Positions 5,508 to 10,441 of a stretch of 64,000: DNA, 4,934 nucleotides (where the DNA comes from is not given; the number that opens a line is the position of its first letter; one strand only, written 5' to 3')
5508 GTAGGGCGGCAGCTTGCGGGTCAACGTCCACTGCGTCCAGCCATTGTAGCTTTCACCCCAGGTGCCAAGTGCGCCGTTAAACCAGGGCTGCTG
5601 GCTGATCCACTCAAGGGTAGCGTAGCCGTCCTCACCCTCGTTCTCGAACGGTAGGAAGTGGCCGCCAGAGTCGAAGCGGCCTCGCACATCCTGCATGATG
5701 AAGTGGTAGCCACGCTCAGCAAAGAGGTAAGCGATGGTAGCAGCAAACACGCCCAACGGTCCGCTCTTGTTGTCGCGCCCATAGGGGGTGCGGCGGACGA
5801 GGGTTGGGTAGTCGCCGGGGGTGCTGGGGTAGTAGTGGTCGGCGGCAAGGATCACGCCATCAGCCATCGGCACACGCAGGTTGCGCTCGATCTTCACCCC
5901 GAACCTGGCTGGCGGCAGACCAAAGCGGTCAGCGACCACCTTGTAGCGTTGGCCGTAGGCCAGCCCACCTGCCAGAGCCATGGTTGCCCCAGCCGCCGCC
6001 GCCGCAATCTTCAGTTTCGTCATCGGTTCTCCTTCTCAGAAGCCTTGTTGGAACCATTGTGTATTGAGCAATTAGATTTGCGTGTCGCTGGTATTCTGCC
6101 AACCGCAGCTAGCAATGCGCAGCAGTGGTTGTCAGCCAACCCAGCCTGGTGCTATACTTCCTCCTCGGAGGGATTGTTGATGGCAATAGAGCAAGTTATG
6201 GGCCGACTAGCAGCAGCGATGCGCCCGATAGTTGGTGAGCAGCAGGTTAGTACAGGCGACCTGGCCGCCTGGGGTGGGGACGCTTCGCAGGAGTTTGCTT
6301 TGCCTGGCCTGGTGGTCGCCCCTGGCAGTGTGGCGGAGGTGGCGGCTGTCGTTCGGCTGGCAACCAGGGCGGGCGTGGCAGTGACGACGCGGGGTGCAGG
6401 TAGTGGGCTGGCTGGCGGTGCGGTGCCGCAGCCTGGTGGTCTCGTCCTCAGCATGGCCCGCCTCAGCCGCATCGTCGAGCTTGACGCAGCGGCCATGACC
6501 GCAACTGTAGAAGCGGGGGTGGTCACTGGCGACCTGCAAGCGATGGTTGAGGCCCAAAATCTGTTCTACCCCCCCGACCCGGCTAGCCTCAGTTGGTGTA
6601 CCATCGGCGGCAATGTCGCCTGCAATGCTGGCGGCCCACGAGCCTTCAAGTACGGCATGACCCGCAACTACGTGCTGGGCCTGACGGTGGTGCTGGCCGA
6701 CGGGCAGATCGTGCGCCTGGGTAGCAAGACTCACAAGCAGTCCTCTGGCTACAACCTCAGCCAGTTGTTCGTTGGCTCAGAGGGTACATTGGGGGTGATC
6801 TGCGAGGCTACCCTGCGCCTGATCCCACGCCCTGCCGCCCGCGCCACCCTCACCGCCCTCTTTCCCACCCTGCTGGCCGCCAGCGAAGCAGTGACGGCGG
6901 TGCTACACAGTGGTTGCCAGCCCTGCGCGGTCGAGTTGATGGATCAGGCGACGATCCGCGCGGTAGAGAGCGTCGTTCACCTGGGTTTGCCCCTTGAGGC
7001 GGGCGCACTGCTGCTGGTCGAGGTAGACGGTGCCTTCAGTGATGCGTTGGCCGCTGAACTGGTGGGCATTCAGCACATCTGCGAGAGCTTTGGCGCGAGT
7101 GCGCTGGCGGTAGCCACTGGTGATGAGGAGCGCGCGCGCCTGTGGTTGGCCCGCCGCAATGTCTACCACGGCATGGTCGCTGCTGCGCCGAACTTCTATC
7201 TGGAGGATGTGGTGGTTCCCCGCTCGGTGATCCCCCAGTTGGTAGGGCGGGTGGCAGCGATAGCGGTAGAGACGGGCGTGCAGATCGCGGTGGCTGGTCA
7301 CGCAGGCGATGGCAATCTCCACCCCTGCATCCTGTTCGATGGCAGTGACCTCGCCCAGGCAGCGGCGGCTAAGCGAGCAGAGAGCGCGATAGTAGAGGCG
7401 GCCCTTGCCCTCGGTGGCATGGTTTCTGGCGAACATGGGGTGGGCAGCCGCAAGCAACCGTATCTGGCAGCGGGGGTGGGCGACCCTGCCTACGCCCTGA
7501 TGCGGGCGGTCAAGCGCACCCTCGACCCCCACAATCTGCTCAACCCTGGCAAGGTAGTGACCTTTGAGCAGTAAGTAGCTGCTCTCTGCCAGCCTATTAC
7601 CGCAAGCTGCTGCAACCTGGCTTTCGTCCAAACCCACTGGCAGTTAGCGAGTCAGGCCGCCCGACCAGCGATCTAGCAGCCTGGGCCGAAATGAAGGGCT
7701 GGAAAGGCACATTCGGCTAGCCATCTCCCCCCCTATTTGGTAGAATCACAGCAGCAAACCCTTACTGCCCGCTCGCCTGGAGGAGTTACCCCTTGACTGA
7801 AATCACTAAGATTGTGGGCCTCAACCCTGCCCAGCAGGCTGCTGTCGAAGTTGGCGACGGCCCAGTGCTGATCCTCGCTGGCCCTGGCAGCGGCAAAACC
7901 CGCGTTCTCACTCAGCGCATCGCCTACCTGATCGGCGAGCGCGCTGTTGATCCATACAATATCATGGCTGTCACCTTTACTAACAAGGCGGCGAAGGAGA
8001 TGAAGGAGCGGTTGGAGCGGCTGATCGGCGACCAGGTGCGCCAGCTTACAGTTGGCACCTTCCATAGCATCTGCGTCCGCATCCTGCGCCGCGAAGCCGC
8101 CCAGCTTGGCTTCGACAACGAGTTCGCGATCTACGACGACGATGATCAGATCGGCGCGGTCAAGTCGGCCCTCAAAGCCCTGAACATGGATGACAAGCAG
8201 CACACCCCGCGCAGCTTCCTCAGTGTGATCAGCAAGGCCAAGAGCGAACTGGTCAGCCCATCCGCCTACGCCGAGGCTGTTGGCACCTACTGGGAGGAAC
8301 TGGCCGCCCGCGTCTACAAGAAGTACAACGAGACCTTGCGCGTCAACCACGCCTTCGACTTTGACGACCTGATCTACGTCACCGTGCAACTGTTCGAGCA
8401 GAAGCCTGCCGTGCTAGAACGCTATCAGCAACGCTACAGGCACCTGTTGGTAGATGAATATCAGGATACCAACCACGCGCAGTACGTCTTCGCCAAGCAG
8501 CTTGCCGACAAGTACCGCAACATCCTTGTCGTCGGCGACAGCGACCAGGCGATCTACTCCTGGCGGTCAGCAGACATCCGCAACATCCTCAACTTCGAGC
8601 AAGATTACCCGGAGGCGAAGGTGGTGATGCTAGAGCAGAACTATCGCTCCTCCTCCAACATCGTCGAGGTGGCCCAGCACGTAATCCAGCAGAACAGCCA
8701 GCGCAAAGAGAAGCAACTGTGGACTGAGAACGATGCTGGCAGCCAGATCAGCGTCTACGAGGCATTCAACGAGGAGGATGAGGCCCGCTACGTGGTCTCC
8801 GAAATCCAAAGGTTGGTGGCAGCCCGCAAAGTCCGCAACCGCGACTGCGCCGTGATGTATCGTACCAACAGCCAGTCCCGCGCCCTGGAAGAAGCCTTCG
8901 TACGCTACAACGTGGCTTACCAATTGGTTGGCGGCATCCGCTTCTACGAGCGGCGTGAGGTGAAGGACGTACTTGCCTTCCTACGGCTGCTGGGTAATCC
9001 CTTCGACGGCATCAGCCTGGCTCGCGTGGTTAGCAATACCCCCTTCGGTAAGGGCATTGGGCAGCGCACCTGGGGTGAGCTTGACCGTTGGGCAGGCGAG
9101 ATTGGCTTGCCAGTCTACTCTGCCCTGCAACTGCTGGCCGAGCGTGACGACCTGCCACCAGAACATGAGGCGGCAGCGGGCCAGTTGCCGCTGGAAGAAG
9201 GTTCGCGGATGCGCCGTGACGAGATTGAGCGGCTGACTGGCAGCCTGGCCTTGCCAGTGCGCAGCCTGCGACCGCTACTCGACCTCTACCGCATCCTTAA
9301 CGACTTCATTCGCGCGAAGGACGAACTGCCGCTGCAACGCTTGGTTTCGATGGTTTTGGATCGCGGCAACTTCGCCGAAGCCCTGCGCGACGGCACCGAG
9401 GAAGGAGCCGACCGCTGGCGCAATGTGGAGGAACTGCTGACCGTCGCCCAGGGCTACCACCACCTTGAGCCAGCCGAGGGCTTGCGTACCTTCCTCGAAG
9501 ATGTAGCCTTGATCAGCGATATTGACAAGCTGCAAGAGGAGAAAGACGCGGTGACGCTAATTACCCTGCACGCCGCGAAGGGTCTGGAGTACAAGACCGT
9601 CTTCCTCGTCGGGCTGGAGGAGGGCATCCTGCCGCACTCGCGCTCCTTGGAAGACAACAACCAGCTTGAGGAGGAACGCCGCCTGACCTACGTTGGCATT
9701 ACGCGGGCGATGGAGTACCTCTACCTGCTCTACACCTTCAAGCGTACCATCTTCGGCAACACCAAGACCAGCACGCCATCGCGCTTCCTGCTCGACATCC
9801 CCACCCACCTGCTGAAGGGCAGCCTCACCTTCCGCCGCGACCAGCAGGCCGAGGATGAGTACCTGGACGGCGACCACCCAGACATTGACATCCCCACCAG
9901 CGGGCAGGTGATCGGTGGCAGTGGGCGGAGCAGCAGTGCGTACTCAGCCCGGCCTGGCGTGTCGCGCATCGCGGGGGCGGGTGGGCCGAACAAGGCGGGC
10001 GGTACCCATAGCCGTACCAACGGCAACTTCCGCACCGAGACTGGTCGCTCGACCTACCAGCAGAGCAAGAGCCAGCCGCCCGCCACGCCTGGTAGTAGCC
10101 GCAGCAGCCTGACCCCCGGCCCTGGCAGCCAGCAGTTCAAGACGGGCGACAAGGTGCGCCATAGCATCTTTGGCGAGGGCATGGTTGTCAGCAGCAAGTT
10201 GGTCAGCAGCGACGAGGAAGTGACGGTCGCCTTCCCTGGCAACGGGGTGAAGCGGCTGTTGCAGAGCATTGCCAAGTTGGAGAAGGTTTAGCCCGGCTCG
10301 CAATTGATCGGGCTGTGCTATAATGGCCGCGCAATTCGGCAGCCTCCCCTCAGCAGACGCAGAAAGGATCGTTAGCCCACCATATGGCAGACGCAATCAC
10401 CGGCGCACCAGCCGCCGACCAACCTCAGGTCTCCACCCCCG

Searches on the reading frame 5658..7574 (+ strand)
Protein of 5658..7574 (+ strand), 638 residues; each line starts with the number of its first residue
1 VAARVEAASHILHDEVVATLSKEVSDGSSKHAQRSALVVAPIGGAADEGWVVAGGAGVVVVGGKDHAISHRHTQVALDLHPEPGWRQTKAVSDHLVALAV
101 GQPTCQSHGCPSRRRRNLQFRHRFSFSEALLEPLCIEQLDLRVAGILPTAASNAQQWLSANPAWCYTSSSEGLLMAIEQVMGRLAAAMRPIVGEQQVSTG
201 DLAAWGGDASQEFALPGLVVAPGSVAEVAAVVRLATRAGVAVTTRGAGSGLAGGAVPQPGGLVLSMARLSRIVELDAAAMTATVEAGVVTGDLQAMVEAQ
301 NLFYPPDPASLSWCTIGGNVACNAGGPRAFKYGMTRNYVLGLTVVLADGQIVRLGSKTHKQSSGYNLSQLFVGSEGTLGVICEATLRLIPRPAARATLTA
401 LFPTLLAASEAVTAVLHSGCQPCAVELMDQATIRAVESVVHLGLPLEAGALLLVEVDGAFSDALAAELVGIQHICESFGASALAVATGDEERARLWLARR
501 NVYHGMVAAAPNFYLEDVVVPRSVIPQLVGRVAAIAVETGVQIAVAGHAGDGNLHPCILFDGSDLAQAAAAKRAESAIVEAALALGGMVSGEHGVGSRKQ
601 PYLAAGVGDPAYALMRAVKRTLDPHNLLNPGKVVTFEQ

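Call 15: search_protein_families(library=pfam, proteins=[window:5658-7574:+], max_evalue=0.001)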
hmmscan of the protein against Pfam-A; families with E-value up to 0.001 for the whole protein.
window:5658-7574:+ (638 aa): 2 families
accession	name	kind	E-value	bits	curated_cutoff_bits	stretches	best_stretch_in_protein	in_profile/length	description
PF02913.24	FAD-oxidase_C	-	2e-67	227.9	21.2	1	392-633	2-248/248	FAD linked oxidases, C-terminal domain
PF01565.28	FAD_binding_4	-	1.1e-44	151.9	26.4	1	216-355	1-139/139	FAD binding domain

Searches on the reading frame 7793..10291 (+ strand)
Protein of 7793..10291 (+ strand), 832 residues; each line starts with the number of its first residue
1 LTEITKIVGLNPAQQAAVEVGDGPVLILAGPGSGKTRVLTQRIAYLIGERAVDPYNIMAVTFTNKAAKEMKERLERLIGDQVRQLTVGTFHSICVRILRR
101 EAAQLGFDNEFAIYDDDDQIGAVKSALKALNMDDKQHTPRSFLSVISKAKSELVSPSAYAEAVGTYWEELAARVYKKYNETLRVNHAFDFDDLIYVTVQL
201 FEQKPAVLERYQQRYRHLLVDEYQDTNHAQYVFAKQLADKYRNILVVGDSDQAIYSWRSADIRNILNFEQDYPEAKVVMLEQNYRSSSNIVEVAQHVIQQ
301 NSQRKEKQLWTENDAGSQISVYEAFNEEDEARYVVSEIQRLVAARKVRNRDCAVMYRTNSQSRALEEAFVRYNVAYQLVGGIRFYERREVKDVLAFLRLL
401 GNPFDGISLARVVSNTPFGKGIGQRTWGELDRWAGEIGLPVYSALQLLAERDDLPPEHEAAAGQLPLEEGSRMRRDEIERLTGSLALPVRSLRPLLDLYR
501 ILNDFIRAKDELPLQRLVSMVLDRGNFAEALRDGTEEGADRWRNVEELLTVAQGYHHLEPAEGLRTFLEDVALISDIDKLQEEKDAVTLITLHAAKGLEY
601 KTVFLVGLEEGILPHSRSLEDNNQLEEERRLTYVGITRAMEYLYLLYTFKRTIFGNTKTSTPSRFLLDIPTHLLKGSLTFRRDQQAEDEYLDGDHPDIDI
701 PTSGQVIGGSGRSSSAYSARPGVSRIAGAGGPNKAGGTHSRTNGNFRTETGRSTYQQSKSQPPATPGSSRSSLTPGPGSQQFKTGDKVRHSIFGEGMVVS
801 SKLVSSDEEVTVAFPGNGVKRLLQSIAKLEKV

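Call 15: search_protein_families(library=pfam, proteins=[window:7793-10291:+], max_evalue=0.001)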
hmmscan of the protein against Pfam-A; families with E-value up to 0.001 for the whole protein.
window:7793-10291:+ (832 aa): 8 families
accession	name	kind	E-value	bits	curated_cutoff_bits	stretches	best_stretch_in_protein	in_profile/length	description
PF00580.27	UvrD-helicase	-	5.6e-93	312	23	1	10-273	1-271/271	UvrD/REP helicase N-terminal domain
PF13361.12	UvrD_C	-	9.7e-74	249.3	25.6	2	278-440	1-160/350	UvrD-like helicase C-terminal domain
PF13245.12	AAA_19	-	4e-24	85.8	25.1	1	14-256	1-132/134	AAA domain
PF21196.3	PcrA_UvrD_tudor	-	8.1e-11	42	23.9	1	785-831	2-48/48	PcrA/UvrD tudor domain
PF13538.12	UvrD_C_2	-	7.3e-08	32.6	27.4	1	587-646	2-52/52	UvrD-like helicase C-terminal domain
PF01443.25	Viral_helicase1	-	1.6e-06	28.6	21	0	213-297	58-138/228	Viral superfamily 1 RNA helicase core domain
PF13604.12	AAA_30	-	1.3e-05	25.5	27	0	10-75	2-67/191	AAA domain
PF13086.12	AAA_11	-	0.00066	20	27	0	25-101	20-93/257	AAA domain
